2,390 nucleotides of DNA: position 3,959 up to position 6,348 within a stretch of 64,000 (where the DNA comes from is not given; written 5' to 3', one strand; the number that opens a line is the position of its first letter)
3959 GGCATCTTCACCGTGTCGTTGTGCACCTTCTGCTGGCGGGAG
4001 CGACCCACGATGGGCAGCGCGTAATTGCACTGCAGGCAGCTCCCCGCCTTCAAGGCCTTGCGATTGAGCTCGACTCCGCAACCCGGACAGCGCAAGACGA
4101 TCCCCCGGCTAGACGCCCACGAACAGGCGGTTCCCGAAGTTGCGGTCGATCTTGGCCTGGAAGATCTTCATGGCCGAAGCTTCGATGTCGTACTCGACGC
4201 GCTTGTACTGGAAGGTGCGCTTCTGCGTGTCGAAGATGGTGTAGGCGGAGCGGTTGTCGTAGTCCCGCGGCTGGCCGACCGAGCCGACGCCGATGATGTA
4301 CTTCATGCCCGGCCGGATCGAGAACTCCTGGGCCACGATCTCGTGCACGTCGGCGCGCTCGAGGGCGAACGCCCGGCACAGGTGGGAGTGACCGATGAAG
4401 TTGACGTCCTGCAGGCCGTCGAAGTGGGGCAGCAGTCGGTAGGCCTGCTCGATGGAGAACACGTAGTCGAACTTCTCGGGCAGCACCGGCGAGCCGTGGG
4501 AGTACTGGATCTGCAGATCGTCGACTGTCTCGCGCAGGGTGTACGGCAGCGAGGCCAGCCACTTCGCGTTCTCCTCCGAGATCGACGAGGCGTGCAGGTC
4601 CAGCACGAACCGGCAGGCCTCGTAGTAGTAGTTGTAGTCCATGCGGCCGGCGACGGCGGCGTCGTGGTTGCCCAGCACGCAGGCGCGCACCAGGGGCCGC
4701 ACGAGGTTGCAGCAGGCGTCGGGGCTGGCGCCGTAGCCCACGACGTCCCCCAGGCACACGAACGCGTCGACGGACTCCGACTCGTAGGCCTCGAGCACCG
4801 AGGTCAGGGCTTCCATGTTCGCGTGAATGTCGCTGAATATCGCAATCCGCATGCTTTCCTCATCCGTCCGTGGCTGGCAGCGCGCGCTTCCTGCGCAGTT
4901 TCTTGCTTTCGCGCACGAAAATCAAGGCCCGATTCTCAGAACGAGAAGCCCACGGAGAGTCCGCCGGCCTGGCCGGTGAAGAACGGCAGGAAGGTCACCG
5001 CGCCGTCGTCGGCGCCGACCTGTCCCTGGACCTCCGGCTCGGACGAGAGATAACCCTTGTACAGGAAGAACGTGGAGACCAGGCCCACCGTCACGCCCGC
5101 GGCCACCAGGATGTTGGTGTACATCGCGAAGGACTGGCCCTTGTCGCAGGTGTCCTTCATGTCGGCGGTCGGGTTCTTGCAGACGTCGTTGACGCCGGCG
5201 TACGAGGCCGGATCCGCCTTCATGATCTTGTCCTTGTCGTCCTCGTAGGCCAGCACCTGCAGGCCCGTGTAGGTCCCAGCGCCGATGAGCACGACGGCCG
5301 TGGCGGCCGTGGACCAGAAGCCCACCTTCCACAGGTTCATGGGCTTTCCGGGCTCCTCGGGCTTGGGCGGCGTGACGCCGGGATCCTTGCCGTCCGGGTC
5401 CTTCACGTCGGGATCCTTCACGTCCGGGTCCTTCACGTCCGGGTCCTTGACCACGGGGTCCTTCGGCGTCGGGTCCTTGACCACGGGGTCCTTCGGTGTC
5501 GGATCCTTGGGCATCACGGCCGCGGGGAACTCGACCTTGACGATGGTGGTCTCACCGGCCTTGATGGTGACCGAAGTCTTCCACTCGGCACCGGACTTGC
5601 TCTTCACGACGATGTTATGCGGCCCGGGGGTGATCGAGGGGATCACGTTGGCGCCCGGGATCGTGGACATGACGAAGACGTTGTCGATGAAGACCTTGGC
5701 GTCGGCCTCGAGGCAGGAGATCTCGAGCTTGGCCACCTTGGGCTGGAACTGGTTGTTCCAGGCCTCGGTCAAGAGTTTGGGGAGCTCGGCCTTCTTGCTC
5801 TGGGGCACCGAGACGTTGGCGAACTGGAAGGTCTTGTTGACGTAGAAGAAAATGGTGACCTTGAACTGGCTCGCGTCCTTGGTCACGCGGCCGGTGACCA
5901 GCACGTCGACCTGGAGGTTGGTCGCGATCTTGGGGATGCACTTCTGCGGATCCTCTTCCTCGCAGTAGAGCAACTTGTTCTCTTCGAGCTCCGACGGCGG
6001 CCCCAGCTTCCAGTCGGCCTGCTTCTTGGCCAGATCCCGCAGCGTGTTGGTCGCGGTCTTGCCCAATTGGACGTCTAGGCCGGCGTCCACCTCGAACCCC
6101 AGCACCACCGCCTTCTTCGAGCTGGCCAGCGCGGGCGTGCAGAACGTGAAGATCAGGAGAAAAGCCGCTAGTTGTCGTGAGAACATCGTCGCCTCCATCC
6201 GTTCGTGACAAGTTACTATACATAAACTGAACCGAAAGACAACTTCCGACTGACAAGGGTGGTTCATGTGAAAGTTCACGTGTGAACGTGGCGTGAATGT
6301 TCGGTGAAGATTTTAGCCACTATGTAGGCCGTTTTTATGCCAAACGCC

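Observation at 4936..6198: Paralogous envelope-protein family with hypervariable charged tandem repeats and a shared C-terminal two-TM module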

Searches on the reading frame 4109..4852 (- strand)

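Call 46: search_protein_families(library=pfam, proteins=[window:4109-4852:-], max_evalue=0.001)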
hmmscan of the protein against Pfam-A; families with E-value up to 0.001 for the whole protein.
window:4109-4852:- (247 aa): 2 families
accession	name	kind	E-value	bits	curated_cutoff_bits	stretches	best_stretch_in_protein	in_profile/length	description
PF00149.33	Metallophos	-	9.5e-17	62.5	21.5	1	1-157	1-189/191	Calcineurin-like phosphoesterase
PF12850.12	Metallophos_2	-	9.9e-16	58.6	27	1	1-211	1-153/154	Calcineurin-like phosphoesterase superfamily domain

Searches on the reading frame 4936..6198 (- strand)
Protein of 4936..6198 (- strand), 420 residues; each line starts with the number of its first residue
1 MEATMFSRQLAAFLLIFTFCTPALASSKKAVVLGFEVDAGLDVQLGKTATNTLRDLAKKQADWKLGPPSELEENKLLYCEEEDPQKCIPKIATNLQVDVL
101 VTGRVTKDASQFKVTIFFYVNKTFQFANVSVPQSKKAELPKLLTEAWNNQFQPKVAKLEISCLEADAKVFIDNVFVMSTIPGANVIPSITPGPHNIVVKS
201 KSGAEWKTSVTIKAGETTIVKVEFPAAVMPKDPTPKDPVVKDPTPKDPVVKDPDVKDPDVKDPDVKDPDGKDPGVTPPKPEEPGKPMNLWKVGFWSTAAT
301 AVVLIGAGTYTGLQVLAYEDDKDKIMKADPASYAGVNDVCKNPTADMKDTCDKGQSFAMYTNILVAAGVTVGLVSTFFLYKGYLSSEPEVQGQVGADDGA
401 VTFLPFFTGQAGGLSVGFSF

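Call 5: search_protein_families(library=pfam, proteins=[window:4936-6198:-], max_evalue=1)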
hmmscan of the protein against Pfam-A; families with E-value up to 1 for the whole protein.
window:4936-6198:- (420 aa): 2 families
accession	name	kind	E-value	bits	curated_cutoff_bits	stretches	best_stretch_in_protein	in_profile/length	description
PF08308.17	PEGA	-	0.044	14.1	20.8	1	165-225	11-68/71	PEGA domain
PF11008.14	DUF2846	-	0.17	12.4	34.3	1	167-222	24-78/92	Protein of unknown function (DUF2846)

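Call 6: search_protein_families(library=ncbifam, proteins=[window:4936-6198:-], max_evalue=1)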
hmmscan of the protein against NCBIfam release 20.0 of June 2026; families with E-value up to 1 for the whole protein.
window:4936-6198:- (420 aa): 0 families

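Call 11: find_homologous_proteins(query=window:4936-6198:-, max_evalue=0.001)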
Query window:4936-6198:- (420 aa): 12 proteins with E <= 0.001 among 6540 candidates.
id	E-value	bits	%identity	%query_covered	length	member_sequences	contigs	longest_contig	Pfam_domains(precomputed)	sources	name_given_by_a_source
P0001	2.1e-276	934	100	99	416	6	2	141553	-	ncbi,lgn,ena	-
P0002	8.1e-226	768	81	100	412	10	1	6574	-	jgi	jgi:hypothetical protein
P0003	5.4e-225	765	81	99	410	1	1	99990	-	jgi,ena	-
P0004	5.2e-221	752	79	100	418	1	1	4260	-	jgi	jgi:hypothetical protein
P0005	2.5e-220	750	80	99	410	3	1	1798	-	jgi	-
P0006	1.0e-193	662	68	99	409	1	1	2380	-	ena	-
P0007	4.7e-168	577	64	100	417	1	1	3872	PF08308.18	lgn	-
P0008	7.2e-162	557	62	97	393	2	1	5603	-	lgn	-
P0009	4.0e-41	159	56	33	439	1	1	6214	-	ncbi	-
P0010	2.6e-17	81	92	11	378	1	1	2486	-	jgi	jgi:hypothetical protein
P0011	3.9e-14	71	38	24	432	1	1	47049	-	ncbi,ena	-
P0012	3.1e-11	61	23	88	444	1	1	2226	-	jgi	jgi:hypothetical protein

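Call 22: find_encoding_contigs(protein=P0001, flank=3000, max_places=3)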
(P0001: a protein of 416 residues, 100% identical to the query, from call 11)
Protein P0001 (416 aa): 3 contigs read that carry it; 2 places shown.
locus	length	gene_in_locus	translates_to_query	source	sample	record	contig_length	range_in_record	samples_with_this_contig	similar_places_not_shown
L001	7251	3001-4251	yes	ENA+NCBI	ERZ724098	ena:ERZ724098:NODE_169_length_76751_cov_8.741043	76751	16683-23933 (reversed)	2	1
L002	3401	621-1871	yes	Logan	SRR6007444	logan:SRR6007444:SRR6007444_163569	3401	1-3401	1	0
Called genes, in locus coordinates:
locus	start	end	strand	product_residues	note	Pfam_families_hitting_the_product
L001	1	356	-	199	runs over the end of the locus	-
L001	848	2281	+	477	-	-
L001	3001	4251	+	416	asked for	-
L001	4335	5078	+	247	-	PF00149:Metallophos, PF12850:Metallophos_2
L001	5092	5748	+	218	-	-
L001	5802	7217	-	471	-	-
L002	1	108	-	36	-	?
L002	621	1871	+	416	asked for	-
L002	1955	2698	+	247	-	PF00149:Metallophos, PF12850:Metallophos_2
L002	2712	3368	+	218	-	-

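Call 28: predict_structure(alignment_id=A4)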
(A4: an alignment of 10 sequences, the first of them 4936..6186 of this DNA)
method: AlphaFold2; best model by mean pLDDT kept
length: 416 residues; sequences in the alignment: 10
mean_pLDDT: 64.9   pTM: 0.36
mean pLDDT of the five models: 64.9, 63.0, 61.4, 59.2, 54.4
residues with pLDDT >= 90: 22; 70-90: 180; 50-70: 80; < 50: 134
segments of 3 or more residues with pLDDT < 50: 2-21, 66-72, 224-287, 378-416
pLDDT, mean of each block of 10 residues (from residue 1): 48 39 78 82 89 83 56 54 82 86 84 85 85 88 73 84 87 86 80 90 87 85 44 35 38 34 32 37 48 63 64 71 72 68 73 67 65 52 34 33 36 33
secondary structure, 60 per line:
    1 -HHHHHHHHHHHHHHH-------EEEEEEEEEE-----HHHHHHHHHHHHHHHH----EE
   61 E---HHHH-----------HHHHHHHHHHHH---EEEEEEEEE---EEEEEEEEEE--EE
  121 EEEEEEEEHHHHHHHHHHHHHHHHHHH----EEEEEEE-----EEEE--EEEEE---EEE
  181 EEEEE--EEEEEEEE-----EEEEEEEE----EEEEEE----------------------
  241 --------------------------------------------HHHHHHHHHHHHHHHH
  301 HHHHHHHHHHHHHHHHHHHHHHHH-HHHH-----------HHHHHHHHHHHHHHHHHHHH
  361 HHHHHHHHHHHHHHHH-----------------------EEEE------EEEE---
elements in order: H2-16 E24-33 H39-54 E59-61 H65-68 H80-91 E95-103 E107-116 E119-128 H129-147 E152-158 E164-167 E170-174 E178-185 E188-195 E201-208 E213-218 H285-324 H326-329 H341-376 E400-403 E410-413

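Call 48: fold_search(model_id=the predicted structure, library=pdb)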
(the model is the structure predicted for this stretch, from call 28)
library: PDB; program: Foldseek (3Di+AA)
matches with E <= 10: 1290; with E <= 0.001: 10
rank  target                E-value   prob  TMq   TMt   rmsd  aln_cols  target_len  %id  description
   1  3w1e                  2.3e-05  1.00  0.22  0.25  17.5       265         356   11  Structure of FlgT, a flagellar basal body component protein (released 2013-04-03)
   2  8z5n_0                6.4e-05  1.00  0.20  0.23  18.0       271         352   10  Cryo-EM structure of the LPHT ring (released 2025-10-22)
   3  7mx5_B                7.1e-05  1.00  0.22  0.22  12.2       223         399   12  Crystal structure of TolB from Acinetobacter baumannii (released 2021-05-26)
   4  6hif_Y                9.0e-05  1.00  0.17  0.73   2.0        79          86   19  Kuenenia stuttgartiensis hydrazine dehydrogenase complex (released 2019-04-17)
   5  9h80_A                9.5e-05  1.00  0.21  0.48   7.5       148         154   16  Structure of the outer membrane exopolysaccharide transporter PelBC (released 2025-06-11)
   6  4hrv_A                1.1e-04  1.00  0.22  0.53   5.2       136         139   12  Crystal Structure of Lipoprotein GNA1162 from Neisseria meningitidis (released 2013-04-24)
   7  5t11_H                3.0e-04  1.00  0.18  0.45   5.9       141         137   13  PelC L103M dodecamer from Paraburkholderia phytofirmans, space group C2 (released 2017-03-15)
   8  4q6l                  4.0e-04  1.00  0.20  0.53   9.5       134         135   12  LpoB C-terminal domain from Salmonella enterica (Native) (released 2014-05-14)
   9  7mx5_A                4.0e-04  1.00  0.21  0.22  11.9       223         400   12  Crystal structure of TolB from Acinetobacter baumannii (released 2021-05-26)
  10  4q6z_A                5.0e-04  1.00  0.20  0.52   9.6       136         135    9  LpoB C-terminal domain from Escherichia coli (released 2014-05-14)
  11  5t11_F                1.7e-03  1.00  0.17  0.41   6.0       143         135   16  PelC L103M dodecamer from Paraburkholderia phytofirmans, space group C2 (released 2017-03-15)
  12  8wi7_w                1.8e-03  0.69  0.13  0.20  23.4       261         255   10  Cryo- EM structure of Mycobacterium smegmatis 70S ribosome, bS1 and RafH. (released 2024-02-28)
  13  2nsm                  1.9e-03  1.00  0.17  0.18   5.4       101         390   17  Crystal structure of the human carboxypeptidase N (Kininase I) catalytic domain (released 2007-04-24)
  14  3njx                  2.0e-03  0.99  0.15  0.12  13.1       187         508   11  Rhamnogalacturonan Lyase from Aspergillus aculeatus mutant H210A (released 2010-10-06)
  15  1nkg                  2.6e-03  0.99  0.15  0.13  13.5       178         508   11  Rhamnogalacturonan lyase from Aspergillus aculeatus (released 2004-05-25)
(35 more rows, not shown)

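Call 49: predict_structure(alignment_id=A7)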
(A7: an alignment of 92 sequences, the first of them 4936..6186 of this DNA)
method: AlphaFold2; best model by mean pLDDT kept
length: 416 residues; sequences in the alignment: 92
mean_pLDDT: 85.2   pTM: 0.50
mean pLDDT of the five models: 85.2, 84.8, 84.7, 84.5, 84.3
residues with pLDDT >= 90: 266; 70-90: 69; 50-70: 40; < 50: 41
segments of 3 or more residues with pLDDT < 50: 235-243, 255-271, 384-392
pLDDT, mean of each block of 10 residues (from residue 1): 75 69 93 97 98 96 97 96 97 98 97 96 97 97 89 95 97 98 94 97 95 96 69 48 50 48 45 60 87 91 93 96 95 93 95 94 89 88 49 67 76 79
secondary structure, 60 per line:
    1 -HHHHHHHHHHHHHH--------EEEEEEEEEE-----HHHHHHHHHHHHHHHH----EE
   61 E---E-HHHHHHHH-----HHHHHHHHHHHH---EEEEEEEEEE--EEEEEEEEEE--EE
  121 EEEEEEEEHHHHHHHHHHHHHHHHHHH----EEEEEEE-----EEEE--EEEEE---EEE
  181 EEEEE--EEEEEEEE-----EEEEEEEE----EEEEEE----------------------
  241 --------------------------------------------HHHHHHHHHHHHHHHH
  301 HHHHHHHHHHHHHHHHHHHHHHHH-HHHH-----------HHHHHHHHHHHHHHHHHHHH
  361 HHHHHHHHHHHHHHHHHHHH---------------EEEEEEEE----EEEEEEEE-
elements in order: H2-15 E24-33 H39-54 E59-61 H67-74 H80-91 E95-104 E107-116 E119-128 H129-147 E152-158 E164-167 E170-174 E178-185 E188-195 E201-208 E213-218 H285-324 H326-329 H341-380 E396-403 E408-415

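Call 62: list_cluster_members(proteins=[P0011, P0022, P0023, P0036, P0040, P0042, P0063, P0089, P0136, P0105])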
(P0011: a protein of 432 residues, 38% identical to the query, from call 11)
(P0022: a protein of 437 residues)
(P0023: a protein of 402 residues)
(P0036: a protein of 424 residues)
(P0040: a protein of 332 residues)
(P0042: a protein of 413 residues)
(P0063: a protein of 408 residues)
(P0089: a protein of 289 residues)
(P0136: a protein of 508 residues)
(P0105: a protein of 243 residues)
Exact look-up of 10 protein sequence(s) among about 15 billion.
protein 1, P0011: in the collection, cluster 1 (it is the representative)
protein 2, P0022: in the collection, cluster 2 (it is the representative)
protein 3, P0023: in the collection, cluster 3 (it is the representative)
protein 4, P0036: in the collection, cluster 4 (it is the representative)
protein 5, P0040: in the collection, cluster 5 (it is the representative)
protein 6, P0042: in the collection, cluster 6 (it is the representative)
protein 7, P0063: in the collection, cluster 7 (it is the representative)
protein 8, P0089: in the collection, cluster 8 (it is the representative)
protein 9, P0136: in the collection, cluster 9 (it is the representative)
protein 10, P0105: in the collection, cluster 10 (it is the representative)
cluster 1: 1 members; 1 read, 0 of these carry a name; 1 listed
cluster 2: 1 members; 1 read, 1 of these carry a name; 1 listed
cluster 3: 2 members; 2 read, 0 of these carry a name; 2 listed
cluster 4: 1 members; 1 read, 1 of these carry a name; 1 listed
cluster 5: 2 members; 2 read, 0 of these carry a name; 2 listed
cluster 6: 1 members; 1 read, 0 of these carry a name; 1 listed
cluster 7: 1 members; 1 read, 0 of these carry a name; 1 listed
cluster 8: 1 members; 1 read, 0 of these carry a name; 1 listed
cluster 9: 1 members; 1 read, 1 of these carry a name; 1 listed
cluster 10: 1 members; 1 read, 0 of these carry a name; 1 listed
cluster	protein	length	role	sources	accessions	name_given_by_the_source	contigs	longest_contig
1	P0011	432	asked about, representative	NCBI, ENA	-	-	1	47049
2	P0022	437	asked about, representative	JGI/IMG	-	hypothetical protein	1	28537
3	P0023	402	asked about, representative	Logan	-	-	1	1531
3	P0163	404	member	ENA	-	-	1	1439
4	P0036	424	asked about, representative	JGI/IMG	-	hypothetical protein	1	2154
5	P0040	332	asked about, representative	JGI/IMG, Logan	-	-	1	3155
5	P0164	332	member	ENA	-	-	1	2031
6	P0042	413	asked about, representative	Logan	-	-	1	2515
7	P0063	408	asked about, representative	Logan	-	-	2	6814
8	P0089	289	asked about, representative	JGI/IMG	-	-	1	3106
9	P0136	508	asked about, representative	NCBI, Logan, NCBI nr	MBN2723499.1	MAG: PEGA domain-containing protein [Deltaproteobacteria bacterium] | PEGA domain-containing protein [Deltaproteobacteria bacterium]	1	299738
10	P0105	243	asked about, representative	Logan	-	-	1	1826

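Call 73: find_encoding_contigs(protein=P0003, flank=5000, max_places=2)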
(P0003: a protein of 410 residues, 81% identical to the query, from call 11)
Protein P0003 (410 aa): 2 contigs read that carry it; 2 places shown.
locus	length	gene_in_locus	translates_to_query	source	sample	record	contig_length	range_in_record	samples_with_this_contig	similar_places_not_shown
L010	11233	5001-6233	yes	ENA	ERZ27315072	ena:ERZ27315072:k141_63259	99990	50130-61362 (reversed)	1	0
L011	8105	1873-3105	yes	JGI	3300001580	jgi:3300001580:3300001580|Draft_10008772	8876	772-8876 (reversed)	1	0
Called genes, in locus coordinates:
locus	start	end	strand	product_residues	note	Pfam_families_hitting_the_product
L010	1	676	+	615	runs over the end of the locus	-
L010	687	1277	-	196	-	-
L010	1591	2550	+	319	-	PF01555:N6_N4_Mtase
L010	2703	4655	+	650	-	PF12733:Cadherin-like (weak), PF03781:FGE-sulfatase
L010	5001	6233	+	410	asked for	-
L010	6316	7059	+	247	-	PF00149:Metallophos, PF12850:Metallophos_2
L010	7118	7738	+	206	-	-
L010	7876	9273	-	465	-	-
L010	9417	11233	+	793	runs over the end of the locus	PF00069:Pkinase, PF01636:APH (faint), PF03109:ABC1 (faint), PF07714:PK_Tyr_Ser-Thr, PF17667:Pkinase_fungal (faint), PF00069:Pkinase, PF07714:PK_Tyr_Ser-Thr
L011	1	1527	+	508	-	?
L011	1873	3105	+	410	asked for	-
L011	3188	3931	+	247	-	PF00149:Metallophos, PF12850:Metallophos_2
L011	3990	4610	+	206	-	-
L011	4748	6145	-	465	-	-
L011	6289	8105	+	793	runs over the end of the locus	PF00069:Pkinase, PF01636:APH (faint), PF03109:ABC1 (faint), PF07714:PK_Tyr_Ser-Thr, PF17667:Pkinase_fungal (faint), PF00069:Pkinase, PF07714:PK_Tyr_Ser-Thr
